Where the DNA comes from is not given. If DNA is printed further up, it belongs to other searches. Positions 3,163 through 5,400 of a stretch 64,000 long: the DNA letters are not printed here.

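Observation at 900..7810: Integrated mobile element of an unrecognised type (integrase + Rep-like NTPase + second NTPase + ORFans, no capsid genes, no tRNA target)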

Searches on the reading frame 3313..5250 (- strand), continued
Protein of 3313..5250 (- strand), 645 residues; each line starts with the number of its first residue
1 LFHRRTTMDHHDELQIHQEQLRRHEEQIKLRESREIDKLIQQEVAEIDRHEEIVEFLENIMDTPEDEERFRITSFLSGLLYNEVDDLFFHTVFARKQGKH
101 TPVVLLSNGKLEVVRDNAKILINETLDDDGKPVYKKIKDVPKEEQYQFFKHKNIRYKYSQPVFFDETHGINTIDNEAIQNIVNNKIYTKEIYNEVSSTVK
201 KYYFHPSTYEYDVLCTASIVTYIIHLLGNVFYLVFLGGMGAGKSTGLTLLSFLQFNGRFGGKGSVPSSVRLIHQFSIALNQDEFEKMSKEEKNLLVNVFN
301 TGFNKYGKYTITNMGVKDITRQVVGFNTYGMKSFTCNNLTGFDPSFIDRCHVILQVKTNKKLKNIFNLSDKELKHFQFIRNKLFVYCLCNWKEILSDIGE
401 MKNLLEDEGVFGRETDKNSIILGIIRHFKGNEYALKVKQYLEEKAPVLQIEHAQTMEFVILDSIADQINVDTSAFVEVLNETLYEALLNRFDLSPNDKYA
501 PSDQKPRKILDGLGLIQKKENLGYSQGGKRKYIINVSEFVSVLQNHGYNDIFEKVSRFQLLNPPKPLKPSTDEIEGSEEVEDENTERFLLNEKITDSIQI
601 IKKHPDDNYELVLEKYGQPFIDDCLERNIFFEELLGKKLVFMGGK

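Call 72: fold_search(model_id=the predicted structure, library=pdb)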
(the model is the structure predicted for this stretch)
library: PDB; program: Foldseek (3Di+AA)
matches with E <= 10: 599; with E <= 0.001: 10
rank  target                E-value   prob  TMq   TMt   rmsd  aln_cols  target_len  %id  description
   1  8q67_A                2.0e-06  1.00  0.26  0.29  12.8       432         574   12  Crystal structure of a homohexameric MCM from M. acidophilum (released 2025-03-12)
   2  9gjp_6                1.2e-05  1.00  0.24  0.23  17.9       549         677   11  OCCM maturation intermediate stalled with an Arginine Finger mutation in Mcm5: Conformer 2 (released 2025-03-05)
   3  9gjw_6                3.0e-05  1.00  0.25  0.24  18.1       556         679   12  OCCM maturation intermediate stalled with an Arginine Finger mutation in Mcm2 (released 2025-03-05)
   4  7pmk_3                5.7e-05  1.00  0.24  0.25  13.4       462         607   11  S. cerevisiae replisome-SCF(Dia2) complex bound to double-stranded DNA (conformation I) (released 2021-11-10)
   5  4upb_C                6.7e-05  1.00  0.22  0.30  20.3       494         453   11  Electron cryo-microscopy of the complex formed between the hexameric ATPase RavA and the decameric inducible decarboxy (released 2014-08-20)
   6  6lrb_F                1.1e-04  0.99  0.22  0.30  15.6       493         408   12  The A form apo structure of NrS-1 C terminal region-CTR (released 2020-04-08)
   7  6lrb_C                1.6e-04  0.99  0.21  0.29  15.7       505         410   12  The A form apo structure of NrS-1 C terminal region-CTR (released 2020-04-08)
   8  6lrb_B                2.0e-04  0.99  0.22  0.30  15.5       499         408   12  The A form apo structure of NrS-1 C terminal region-CTR (released 2020-04-08)
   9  6q7l_W                4.9e-04  0.99  0.23  0.29  23.5       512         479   13  Spiral structure of E. coli RavA in the RavA-LdcI cage-like complex (released 2020-02-12)
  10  2qby_B                8.3e-04  0.69  0.11  0.18  18.9       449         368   10  Crystal structure of a heterodimer of Cdc6/Orc1 initiators bound to origin DNA (from S. solfataricus) (released 2007-09-11)
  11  4upb_E                1.3e-03  0.96  0.21  0.28  21.2       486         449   12  Electron cryo-microscopy of the complex formed between the hexameric ATPase RavA and the decameric inducible decarboxy (released 2014-08-20)
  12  7jgr_A                2.5e-03  0.60  0.12  0.17  20.7       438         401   11  Structure of Drosophila ORC bound to DNA (84 bp) and Cdc6 (released 2020-09-09)
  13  5j47                  4.7e-03  0.54  0.12  0.18  16.0       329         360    9  The X-ray structure of Inhibitor Bound to JCV Helicase (released 2016-07-20)
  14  8emh_A                6.4e-03  0.97  0.23  0.22  11.6       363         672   10  CryoEM characterization of a unique AAA+ BrxL phage restriction factor (released 2023-02-01)
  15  4xgc_D                6.8e-03  0.47  0.13  0.17  18.9       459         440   12  Crystal structure of the eukaryotic origin recognition complex (released 2015-04-01)
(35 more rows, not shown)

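Call 78: search_protein_families(library=pfam, proteins=[L046:7872-9077:+, L046:9074-9535:+, L046:6919-7305:+, L046:5724-6506:-, L046:11763-11999:-, L046:12100-12309:+, L001:10467-11312:-, L002:14584-14910:-, L002:14270-14479:+], max_evalue=0.1)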
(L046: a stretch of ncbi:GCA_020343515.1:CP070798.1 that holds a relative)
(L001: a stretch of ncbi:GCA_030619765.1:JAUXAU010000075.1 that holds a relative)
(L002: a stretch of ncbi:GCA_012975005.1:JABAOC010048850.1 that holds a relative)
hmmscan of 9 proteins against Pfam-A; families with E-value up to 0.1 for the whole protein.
L046:7872-9077:+ (401 aa): 1 family
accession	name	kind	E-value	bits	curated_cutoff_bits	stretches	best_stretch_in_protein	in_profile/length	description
PF00005.33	ABC_tran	-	0.035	15.1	25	0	47-70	14-37/137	ABC transporter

L046:9074-9535:+ (153 aa): 0 families

L046:6919-7305:+ (128 aa): 0 families

L046:5724-6506:- (260 aa): 0 families

L046:11763-11999:- (78 aa): 0 families

L046:12100-12309:+ (69 aa): 0 families

L001:10467-11312:- (281 aa): 6 families
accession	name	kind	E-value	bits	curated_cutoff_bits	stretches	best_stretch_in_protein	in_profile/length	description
PF17957.7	Big_7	-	9.2e-14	52.3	24.1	2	144-181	18-54/70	Bacterial Ig domain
PF19077.6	Big_13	-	2.9e-05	24.9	27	1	64-127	43-102/102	Bacterial Ig-like domain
PF24893.1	DUF7743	-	6.9e-05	23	27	0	125-166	2-42/120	Domain of unknown function (DUF7743)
PF12245.14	Big_3_2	-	0.0011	19.6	23.3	0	98-126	93-121/122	Bacterial Ig-like domain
PF13750.12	Big_3_3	-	0.027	14.6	27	0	95-147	10-62/157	Bacterial Ig-like domain (group 3)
PF01477.28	PLAT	-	0.04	15.1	23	0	100-167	12-82/117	PLAT/LH2 domain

L002:14584-14910:- (108 aa): 0 families

L002:14270-14479:+ (69 aa): 0 families

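Call 80: search_protein_families(library=padloc, proteins=[window:3313-5250:-], max_evalue=0.1)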
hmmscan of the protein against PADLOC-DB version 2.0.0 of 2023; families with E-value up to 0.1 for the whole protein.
window:3313-5250:- (645 aa): 0 families

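Call 81: search_protein_families(library=ncbifam, proteins=[window:3313-5250:-], max_evalue=0.1)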
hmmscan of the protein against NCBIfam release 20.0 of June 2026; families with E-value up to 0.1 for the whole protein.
window:3313-5250:- (645 aa): 0 families

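Call 82: search_dna_similar(query=window:3313-5250:-, collection=plasmids, mode=protein, max_evalue=0.01, max_rows=20)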
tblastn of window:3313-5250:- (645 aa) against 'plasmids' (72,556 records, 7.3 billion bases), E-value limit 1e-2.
Records with a match: 1; places in all: 1; records where one place covers at least 80% of the query: 0.
Best place of each record, by identity: <60% 1.
By first word of the organism name: Acinetobacter 1.
By predicted mobility (MOB-suite, as given by PLSDB): non-mobilizable 1.
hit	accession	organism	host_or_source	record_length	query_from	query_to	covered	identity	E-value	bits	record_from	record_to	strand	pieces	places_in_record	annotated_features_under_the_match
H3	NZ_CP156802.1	Acinetobacter sp. ANC 7892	cattle,whole organism,cattle feces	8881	188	547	56%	23.3%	1e-3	50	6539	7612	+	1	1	hypothetical protein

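Call 93: search_protein_representatives(alignment_id=A1)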
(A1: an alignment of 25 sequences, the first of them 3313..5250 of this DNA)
Query: 25 sequences, 633 profile positions. Proteins with E-value up to 0.001 (for the whole library): 2789; up to 1e-10: 659; up to 1e-30: 82. The best 150 are listed.
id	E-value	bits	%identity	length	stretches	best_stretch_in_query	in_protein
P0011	1.6e-261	885.7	-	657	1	9-624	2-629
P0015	6.3e-234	794.5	-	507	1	13-504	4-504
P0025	4.5e-233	791.6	-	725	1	7-615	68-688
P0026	1.1e-213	727.6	-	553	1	37-560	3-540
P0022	1.3e-212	724.1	-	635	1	10-545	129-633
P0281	1.1e-211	721.0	-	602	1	41-591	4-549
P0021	2.1e-203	693.7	-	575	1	40-582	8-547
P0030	1.2e-192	658.1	-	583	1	12-548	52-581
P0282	1.5e-192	657.8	-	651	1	23-593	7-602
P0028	1.5e-188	644.5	-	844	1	11-608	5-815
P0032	1.6e-182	624.7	-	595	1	30-611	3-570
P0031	2.2e-180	617.6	-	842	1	42-602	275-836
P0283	3.6e-172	590.5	-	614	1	39-622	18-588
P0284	3.4e-171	587.3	-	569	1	40-545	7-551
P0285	2.6e-170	584.3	-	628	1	6-620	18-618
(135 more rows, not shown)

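Call 95: search_protein_families(library=pfam, alignment_id=A4, max_evalue=0.001)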
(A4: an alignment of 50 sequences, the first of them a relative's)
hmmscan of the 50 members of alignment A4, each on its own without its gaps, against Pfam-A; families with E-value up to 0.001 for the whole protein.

A. member 1, P0287 (1004 aa): 0 families

B. families by the number of members that match (of 50 scanned): 15 families
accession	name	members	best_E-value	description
PF13155.12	Toprim_2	18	3.5e-14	Toprim-like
PF13662.12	Toprim_4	15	1.1e-09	Toprim domain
PF13362.12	Toprim_3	14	3.6e-11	Toprim domain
PF01751.28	Toprim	11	5.2e-09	Toprim domain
PF08275.17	DNAG_N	9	9.1e-13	DNA primase catalytic core, N-terminal domain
PF01807.25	Zn_ribbon_DnaG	7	2.9e-10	CHC2 zinc finger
PF12307.13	DUF3631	4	1.4e-07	Protein of unknown function (DUF3631)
PF21120.3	MCM_WH_arc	2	1.6e-08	Archaeal MCM, winged-helix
PF22548.2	AEP-TOTE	1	2.4e-29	TOTE conflict system, Archaeo-Eukaryotic Primase domain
PF20903.3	SPL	1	4.6e-24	Spore photoproduct lyase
PF09250.16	Prim-Pol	1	3.3e-10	Bifunctional DNA primase/polymerase, N-terminal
PF08708.16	PriCT_1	1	3.3e-08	Primase C terminal 1 (PriCT-1)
PF11647.13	MLD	1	0.00017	Membrane Localization Domain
PF22090.1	Gins51_C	1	0.00036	Gins51, C-terminal domain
PF21686.3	LigD_Prim-Pol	1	0.00073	LigD, primase-polymerase domain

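Call 106: find_encoding_contigs(protein=P0002, flank=10000, max_places=3)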
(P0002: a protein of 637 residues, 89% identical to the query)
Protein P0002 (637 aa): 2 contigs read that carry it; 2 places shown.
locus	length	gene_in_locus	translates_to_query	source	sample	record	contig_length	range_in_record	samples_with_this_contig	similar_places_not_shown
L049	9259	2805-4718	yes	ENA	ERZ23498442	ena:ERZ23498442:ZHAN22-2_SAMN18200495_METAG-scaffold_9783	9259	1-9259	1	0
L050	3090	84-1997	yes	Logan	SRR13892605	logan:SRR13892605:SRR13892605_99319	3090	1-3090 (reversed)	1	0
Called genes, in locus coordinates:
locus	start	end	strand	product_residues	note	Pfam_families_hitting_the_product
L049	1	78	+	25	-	?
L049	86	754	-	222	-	PF00923:TAL_FSA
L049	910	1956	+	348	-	PF00589:Phage_integrase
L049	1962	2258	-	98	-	-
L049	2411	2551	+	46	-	PF01402:RHH_1 (weak)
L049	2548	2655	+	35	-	-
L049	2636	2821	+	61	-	-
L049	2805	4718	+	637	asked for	-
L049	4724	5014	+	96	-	-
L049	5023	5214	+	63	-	-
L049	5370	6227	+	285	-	-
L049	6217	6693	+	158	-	-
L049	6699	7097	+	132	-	-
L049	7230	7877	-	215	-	-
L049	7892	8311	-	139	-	-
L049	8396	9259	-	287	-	?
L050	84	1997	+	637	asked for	-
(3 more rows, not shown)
